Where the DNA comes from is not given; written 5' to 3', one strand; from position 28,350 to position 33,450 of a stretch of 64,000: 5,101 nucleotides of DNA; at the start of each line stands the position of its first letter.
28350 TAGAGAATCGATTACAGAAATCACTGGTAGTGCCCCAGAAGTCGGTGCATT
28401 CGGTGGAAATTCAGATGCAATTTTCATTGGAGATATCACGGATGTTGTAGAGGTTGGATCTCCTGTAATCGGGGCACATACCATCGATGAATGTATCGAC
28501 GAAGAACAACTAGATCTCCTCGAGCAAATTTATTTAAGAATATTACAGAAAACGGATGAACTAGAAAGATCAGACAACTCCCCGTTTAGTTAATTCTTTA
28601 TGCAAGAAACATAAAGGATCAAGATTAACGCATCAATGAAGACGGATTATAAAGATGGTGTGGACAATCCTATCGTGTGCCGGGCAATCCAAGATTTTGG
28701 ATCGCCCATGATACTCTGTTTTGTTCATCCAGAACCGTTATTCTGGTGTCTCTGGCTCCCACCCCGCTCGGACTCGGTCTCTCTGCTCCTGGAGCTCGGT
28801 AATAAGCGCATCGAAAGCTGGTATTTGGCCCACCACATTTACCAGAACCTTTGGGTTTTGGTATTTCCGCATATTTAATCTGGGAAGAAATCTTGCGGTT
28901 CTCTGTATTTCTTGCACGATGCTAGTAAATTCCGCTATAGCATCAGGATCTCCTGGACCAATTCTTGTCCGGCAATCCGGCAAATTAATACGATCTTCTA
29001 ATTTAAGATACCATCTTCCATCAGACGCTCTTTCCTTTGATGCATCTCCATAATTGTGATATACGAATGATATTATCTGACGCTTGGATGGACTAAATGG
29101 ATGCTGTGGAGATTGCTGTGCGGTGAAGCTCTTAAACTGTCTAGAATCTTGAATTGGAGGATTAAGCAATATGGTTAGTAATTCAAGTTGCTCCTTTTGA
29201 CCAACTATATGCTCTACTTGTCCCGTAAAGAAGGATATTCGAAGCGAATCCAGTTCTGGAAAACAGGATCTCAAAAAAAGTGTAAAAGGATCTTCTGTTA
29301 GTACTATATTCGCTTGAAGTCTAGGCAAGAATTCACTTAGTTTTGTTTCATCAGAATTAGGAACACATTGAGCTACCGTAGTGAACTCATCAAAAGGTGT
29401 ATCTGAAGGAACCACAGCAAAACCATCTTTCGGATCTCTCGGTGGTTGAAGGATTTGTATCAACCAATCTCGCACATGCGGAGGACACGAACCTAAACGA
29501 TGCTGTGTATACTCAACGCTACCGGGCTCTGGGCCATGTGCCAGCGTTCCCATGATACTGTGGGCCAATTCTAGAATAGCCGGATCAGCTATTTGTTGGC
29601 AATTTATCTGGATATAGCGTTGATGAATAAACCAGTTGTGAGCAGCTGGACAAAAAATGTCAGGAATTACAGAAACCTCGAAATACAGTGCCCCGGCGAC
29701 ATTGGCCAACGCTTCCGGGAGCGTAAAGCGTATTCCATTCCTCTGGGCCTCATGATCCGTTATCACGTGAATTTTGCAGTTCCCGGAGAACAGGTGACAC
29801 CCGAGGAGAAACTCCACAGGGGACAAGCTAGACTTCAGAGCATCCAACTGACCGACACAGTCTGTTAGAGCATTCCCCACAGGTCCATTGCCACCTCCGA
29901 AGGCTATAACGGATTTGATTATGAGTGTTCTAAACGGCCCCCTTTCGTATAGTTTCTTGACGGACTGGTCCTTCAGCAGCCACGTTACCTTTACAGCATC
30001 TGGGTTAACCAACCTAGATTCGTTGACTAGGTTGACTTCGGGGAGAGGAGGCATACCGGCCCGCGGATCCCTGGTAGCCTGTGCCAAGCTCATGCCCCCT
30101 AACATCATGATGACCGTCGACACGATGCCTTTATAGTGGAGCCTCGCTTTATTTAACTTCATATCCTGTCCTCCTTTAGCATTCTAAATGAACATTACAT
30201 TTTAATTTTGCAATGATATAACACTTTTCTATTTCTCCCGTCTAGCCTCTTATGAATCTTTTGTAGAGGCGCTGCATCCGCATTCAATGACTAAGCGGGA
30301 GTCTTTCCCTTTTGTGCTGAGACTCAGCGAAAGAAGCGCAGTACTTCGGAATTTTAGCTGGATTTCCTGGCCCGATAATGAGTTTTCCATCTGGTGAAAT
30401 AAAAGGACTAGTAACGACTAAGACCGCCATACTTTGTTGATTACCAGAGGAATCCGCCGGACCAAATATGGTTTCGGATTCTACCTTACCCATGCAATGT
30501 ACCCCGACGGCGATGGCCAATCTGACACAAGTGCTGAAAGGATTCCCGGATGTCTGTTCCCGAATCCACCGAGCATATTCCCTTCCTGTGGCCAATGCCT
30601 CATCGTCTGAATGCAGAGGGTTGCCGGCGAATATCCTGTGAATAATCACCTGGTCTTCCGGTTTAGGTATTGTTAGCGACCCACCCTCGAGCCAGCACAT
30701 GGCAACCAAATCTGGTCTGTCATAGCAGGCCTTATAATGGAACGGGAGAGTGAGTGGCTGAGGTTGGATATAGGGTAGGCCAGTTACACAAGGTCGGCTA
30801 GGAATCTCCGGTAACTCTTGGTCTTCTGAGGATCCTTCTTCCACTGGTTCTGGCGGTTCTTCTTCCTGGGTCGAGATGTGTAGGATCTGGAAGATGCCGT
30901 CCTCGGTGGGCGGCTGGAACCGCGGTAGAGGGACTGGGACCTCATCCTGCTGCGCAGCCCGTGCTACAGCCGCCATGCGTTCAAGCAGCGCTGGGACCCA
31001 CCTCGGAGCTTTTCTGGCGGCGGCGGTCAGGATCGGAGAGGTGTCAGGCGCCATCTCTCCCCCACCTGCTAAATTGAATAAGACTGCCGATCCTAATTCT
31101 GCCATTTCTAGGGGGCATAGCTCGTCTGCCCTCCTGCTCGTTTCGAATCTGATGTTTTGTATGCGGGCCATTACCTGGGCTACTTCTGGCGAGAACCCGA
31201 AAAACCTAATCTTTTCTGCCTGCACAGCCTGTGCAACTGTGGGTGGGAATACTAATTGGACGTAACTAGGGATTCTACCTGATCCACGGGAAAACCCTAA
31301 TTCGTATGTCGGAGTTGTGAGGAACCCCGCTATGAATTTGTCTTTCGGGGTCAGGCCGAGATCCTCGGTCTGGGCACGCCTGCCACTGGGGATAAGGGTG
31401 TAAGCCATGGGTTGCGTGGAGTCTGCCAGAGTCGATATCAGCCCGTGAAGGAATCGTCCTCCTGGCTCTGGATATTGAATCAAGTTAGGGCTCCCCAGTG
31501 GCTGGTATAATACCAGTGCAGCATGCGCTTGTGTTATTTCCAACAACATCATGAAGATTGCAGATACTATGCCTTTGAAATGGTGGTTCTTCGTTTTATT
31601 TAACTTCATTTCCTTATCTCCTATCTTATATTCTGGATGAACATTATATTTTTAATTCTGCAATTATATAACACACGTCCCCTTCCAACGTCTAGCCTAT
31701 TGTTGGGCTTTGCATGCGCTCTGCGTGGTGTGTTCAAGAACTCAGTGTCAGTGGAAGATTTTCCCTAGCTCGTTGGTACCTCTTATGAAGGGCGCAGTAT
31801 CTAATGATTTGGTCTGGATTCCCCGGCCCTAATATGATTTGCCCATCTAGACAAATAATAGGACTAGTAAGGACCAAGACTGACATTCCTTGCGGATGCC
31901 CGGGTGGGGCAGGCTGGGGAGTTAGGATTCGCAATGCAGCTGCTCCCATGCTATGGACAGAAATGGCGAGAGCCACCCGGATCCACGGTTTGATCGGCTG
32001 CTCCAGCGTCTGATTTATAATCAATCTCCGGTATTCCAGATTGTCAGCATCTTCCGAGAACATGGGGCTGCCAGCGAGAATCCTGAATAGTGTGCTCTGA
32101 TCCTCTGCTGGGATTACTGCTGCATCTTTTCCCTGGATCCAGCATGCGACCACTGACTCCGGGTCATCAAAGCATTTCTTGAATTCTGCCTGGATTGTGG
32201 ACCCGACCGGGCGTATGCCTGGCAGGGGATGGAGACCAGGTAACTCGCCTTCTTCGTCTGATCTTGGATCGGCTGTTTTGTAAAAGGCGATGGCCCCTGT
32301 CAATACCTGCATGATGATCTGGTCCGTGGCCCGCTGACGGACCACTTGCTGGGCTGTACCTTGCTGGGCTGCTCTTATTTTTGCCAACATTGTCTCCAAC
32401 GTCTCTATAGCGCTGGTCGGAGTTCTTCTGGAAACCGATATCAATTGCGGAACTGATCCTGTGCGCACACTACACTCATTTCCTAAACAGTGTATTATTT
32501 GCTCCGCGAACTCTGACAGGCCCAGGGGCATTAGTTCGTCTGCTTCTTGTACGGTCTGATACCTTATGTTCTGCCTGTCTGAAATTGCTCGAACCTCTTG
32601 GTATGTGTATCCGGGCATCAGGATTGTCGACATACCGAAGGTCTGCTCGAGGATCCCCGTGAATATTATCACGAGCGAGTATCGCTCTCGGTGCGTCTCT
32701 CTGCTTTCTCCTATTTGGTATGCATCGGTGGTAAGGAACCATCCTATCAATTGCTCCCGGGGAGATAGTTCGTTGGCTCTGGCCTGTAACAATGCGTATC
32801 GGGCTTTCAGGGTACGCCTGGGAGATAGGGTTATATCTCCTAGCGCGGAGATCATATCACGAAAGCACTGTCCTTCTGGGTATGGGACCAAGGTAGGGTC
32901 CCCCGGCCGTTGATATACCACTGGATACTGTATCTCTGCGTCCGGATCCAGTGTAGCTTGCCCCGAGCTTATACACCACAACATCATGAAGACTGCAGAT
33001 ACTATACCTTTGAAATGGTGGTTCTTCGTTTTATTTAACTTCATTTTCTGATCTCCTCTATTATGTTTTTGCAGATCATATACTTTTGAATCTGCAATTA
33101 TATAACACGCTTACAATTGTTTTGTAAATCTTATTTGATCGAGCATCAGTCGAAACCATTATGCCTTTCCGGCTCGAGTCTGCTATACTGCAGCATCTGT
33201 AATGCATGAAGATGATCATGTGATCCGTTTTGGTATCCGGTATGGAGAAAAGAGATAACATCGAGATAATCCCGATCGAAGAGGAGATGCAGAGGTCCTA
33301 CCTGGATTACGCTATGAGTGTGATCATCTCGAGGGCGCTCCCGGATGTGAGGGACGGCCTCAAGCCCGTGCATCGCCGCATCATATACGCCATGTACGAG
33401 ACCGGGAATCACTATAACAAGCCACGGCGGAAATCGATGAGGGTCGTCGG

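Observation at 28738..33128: Three tandem paralogues of an unknown secreted protein family, each with its own conserved promoter and leader, and a possible Cys-His-Asp arrangement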

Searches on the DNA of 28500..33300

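Call 58: search_rna_families(source=window, start=28500, end=33300, threshold=evalue, max_evalue=1)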
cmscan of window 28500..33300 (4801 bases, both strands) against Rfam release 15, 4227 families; matches with E-value up to 1: 0.
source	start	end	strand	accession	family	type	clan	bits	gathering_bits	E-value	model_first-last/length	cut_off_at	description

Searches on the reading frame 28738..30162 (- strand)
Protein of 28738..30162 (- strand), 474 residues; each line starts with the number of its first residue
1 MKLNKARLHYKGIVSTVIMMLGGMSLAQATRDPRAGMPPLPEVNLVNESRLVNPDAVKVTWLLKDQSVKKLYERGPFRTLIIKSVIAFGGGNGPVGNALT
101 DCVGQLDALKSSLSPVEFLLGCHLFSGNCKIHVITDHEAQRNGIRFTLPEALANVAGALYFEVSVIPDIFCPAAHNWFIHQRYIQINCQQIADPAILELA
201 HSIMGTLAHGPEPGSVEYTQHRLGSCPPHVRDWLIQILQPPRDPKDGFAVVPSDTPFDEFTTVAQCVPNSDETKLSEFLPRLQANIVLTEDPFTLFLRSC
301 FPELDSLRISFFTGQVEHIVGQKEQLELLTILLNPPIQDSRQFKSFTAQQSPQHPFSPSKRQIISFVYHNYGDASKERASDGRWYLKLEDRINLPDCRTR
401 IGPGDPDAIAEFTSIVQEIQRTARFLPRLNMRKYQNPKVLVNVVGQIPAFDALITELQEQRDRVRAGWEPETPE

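Call 3: search_protein_families(library=pfam, proteins=[window:28738-30162:-], max_evalue=1)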
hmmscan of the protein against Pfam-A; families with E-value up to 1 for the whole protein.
window:28738-30162:- (474 aa): 1 family
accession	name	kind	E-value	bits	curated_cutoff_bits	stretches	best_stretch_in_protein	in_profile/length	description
PF14898.11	DUF4491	-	0.05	14.4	27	1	454-473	71-90/92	Domain of unknown function (DUF4491)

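Call 4: search_protein_families(library=ncbifam, proteins=[window:28738-30162:-], max_evalue=1)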
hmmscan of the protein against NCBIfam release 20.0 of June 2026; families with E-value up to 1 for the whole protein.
window:28738-30162:- (474 aa): 0 families

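Call 55: search_protein_families(library=padloc, proteins=[window:28738-30162:-], max_evalue=1)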
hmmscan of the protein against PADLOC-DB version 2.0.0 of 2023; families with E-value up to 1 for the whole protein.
window:28738-30162:- (474 aa): 0 families

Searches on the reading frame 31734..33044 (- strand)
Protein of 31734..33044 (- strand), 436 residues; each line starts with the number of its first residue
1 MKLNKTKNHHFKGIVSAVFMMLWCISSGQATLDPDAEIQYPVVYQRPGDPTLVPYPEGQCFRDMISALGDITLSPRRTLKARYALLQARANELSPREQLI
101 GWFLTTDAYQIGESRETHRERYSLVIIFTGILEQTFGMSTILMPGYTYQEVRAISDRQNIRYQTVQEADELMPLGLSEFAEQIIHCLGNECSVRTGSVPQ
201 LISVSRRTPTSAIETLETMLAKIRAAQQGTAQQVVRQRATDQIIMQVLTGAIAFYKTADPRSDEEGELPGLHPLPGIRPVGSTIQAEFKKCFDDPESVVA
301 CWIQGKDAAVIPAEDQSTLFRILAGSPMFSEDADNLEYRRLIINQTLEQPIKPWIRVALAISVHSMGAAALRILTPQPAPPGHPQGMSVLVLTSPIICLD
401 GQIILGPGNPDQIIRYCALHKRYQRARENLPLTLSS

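Call 3: search_protein_families(library=pfam, proteins=[window:31734-33044:-], max_evalue=1)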
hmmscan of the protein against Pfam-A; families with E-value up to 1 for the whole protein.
window:31734-33044:- (436 aa): 1 family
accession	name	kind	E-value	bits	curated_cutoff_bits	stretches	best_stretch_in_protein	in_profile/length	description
PF06258.17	Mito_fiss_Elm1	-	0.033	13.8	27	1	199-259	182-235/304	Mitochondrial fission ELM1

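Call 4: search_protein_families(library=ncbifam, proteins=[window:31734-33044:-], max_evalue=1)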
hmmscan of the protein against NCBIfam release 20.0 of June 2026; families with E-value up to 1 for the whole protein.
window:31734-33044:- (436 aa): 1 family
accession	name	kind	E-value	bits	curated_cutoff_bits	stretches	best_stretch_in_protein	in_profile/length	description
TIGR01273.1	speA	equivalog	0.083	11.3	624.1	1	165-243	293-371/624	arginine decarboxylase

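Call 5: find_homologous_proteins(query=window:31734-33044:-)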
Query window:31734-33044:- (436 aa): 2 proteins with E <= 0.001 among 7315 candidates.
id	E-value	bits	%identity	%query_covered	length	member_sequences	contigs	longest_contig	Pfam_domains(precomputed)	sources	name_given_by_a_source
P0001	2.7e-244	828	100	86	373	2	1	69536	-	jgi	jgi:hypothetical protein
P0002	8.1e-65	237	36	99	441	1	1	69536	-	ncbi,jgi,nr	ncbi:MAG: hypothetical protein LBJ92_01660 [Holosporales bacterium]|jgi:hypothetical protein|nr:hypo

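Call 18: find_encoding_contigs(protein=P0002, flank=10000, max_places=6)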
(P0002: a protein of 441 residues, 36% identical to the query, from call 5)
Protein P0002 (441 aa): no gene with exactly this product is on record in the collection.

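Call 19: search_solved_structures(query=A2, max_evalue=10)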
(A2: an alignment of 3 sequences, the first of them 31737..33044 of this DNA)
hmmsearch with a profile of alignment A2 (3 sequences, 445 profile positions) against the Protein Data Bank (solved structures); distinct sequences matched with E-value up to 10: 2.
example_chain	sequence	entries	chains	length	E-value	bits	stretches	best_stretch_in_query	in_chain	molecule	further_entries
9dir_A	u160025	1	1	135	0.92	11.4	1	164-232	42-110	ChuA binding protein G7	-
2lon_A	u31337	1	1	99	1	11.2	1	89-149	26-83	HIG1 domain family member 1B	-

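Call 20: find_related_loci(query=A2, collection=genome_contigs, flank=10000)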
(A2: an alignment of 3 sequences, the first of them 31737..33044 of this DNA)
Query A2 (436 aa) in genome_contigs; peptide patterns used: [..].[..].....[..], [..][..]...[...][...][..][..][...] (x = any residue, [..] = any of these).
43 stretches matched a pattern, but none encodes a relative of the query by tblastn (E <= 1e-3).

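Call 21: search_protein_representatives(alignment_id=A2)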
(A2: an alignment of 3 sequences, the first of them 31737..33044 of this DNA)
Query: 3 sequences, 445 profile positions. Proteins with E-value up to 0.001 (for the whole library): 3; up to 1e-10: 3; up to 1e-30: 3. The best 3 are listed.
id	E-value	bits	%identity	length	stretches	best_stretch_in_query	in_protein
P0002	5.7e-221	750.4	-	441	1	1-442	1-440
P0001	2.8e-185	632.7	-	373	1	64-444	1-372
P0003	5.9e-168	575.6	-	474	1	1-444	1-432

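Call 22: predict_structure(alignment_id=A2)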
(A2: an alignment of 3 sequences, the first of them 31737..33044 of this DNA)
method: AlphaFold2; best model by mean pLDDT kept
length: 436 residues; sequences in the alignment: 3
mean_pLDDT: 50.2   pTM: 0.37
mean pLDDT of the five models: 50.2, 47.6, 46.4, 44.9, 44.6
residues with pLDDT >= 90: 0; 70-90: 65; 50-70: 141; < 50: 230
segments of 3 or more residues with pLDDT < 50: 1-58, 71-80, 163-282, 326-340, 342-349, 429-436
pLDDT, mean of each block of 10 residues (from residue 1): 40 40 34 35 34 47 59 42 56 55 57 62 64 52 67 58 42 36 35 31 30 36 37 32 32 29 30 31 67 68 68 74 55 44 44 68 69 64 63 63 77 82 59 31
secondary structure, 60 per line:
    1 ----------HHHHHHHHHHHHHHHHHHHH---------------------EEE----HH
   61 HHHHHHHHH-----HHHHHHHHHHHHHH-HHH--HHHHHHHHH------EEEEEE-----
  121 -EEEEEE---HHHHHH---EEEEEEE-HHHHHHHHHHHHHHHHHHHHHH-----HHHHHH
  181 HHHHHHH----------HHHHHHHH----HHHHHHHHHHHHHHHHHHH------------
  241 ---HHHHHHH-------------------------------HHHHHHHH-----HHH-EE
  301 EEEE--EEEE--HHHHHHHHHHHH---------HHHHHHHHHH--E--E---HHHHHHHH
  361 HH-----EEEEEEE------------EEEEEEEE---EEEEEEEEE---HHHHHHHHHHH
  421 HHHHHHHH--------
elements in order: H11-30 E52-54 H59-69 H75-88 H95-103 E110-115 E122-127 H131-136 E140-146 H148-169 H175-187 H198-205 H210-228 H244-250 H282-289 E299-304 E307-310 H313-324 H334-343 H353-362 E368-374 E387-394 E398-406 H410-428

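Call 29: fold_search(model_id=the predicted structure, library=pdb)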
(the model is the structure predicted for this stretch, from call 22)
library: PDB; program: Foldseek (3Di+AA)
matches with E <= 10: 855; with E <= 0.001: 0
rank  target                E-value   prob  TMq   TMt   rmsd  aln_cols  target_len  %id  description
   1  6hmj_D                6.6e-02  0.11  0.11  0.13  27.2       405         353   13  Structure of an RNA-binding Light-Oxygen-Voltage Receptor (released 2019-08-28)
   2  7z9c_B                8.2e-02  0.11  0.07  0.07  21.2       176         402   14  E.coli gyrase holocomplex with 217 bp DNA and albicidin (released 2023-02-15)
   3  9a5d_A                1.6e-01  0.06  0.09  0.07  45.1       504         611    9  Integrative model of WALK-YYCH by crosslinking MS and deep learning (released 2024-09-18)
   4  8qqi_B                1.6e-01  0.08  0.07  0.08  20.7       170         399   12  E.coli DNA gyrase in complex with 217 bp substrate DNA and LEI-800 (released 2024-06-19)
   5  1qmf                  1.7e-01  0.15  0.09  0.08  18.4       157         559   12  PENICILLIN-BINDING PROTEIN 2X (PBP-2X) ACYL-ENZYME COMPLEX (released 2000-05-25)
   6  9r2r_B                1.8e-01  0.21  0.09  0.20  13.9       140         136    5  De novo designed M7 protein fold (released 2025-05-14)
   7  9r2r_A                1.8e-01  0.16  0.09  0.19  14.8       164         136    7  De novo designed M7 protein fold (released 2025-05-14)
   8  5hph_A                1.9e-01  0.14  0.12  0.11  18.9       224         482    9  Structure of TRAP1 fragment (released 2016-08-10)
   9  6q5f_A                2.2e-01  0.11  0.10  0.16  14.7       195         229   12  OXA-48_P68A-CAZ. Evolutionary trade-offs of OXA-48 mediated ceftazidime-avibactam resistance (released 2019-03-20)
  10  3hbr_C                2.3e-01  0.13  0.09  0.12  10.9       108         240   13  Crystal structure of OXA-48 beta-lactamase (released 2009-06-23)
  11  6xg6_A                2.7e-01  0.10  0.11  0.09  18.7       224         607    7  Full-length human mitochondrial Hsp90 (TRAP1) with ADP-BeF3 (released 2020-09-30)
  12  9gbv_B                2.8e-01  0.10  0.08  0.05  20.8       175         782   12  E.coli gyrase holocomplex with chirally wrapped 217 bp DNA fragment (released 2024-08-21)
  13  2i9v                  3.3e-01  0.16  0.10  0.27  15.1       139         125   11  Structural role of Y98 in PYP: effects on fluorescence, gateway and photocycle recovery (released 2007-02-06)
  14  2pyp                  3.3e-01  0.15  0.10  0.26  15.2       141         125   13  PHOTOACTIVE YELLOW PROTEIN, PHOTOSTATIONARY STATE, 50% GROUND STATE, 50% BLEACHED (released 1998-04-29)
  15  4z1i_C                3.3e-01  0.08  0.10  0.09  19.5       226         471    8  Crystal structure of human Trap1 with AMPPNP (released 2015-04-29)
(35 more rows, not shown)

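Call 32: find_related_loci(query=A2, collection=metagenome_contigs, flank=10000)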
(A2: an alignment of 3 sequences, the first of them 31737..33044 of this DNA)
Query A2 (436 aa) in metagenome_contigs; peptide patterns used: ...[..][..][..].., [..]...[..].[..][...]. (x = any residue, [..] = any of these).
599 stretches matched a pattern, but none encodes a relative of the query by tblastn (E <= 1e-3).

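Call 34: list_cluster_members(proteins=[P0002, P0001, P0003])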
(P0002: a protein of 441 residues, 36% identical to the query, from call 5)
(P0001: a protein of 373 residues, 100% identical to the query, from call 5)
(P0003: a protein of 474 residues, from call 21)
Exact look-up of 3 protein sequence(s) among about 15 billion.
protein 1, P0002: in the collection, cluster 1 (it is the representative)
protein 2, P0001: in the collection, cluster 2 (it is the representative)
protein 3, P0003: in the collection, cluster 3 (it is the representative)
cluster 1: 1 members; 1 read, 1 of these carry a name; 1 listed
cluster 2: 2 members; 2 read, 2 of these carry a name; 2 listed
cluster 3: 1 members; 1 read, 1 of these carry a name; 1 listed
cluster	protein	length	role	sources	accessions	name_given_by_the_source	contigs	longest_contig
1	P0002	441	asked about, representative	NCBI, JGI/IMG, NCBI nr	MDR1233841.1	MAG: hypothetical protein LBJ92_01660 [Holosporales bacterium] | hypothetical protein | hypothetical protein [Holosporales bacterium]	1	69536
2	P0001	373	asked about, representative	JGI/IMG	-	hypothetical protein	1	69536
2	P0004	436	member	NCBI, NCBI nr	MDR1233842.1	MAG: hypothetical protein LBJ92_01665 [Holosporales bacterium] | hypothetical protein [Holosporales bacterium]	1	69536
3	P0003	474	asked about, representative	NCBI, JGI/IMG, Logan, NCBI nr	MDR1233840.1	MAG: hypothetical protein LBJ92_01655 [Holosporales bacterium] | hypothetical protein | hypothetical protein [Holosporales bacterium]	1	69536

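Call 54: find_encoding_contigs(protein=P0003, flank=10000, max_places=6)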
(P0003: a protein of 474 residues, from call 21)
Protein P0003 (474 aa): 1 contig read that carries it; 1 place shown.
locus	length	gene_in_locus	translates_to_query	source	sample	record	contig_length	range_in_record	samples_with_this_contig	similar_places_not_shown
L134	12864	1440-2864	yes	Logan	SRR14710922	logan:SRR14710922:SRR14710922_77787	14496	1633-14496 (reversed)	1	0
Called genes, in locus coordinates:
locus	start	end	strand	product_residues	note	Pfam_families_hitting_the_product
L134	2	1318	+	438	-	?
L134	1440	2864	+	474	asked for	-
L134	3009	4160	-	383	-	PF01546:Peptidase_M20, PF07687:M20_dimer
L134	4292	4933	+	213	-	PF03330:DPBB_1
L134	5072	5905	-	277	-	PF00398:RrnaAD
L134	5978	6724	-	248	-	PF01553:Acyltransferase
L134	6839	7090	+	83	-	-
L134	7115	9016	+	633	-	PF13145:Rotamase_2 (weak)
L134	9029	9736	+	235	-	PF18306:LDcluster4, PF03641:Lysine_decarbox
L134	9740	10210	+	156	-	PF00364:Biotin_lipoyl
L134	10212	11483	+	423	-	PF16980:CitMHS_2, PF03600:CitMHS (weak)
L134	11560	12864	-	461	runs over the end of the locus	PF00078:RVT_1, PF08388:GIIM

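Call 55: search_protein_families(library=padloc, proteins=[window:31734-33044:-], max_evalue=1)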
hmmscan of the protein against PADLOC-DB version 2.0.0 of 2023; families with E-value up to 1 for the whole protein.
window:31734-33044:- (436 aa): 0 families
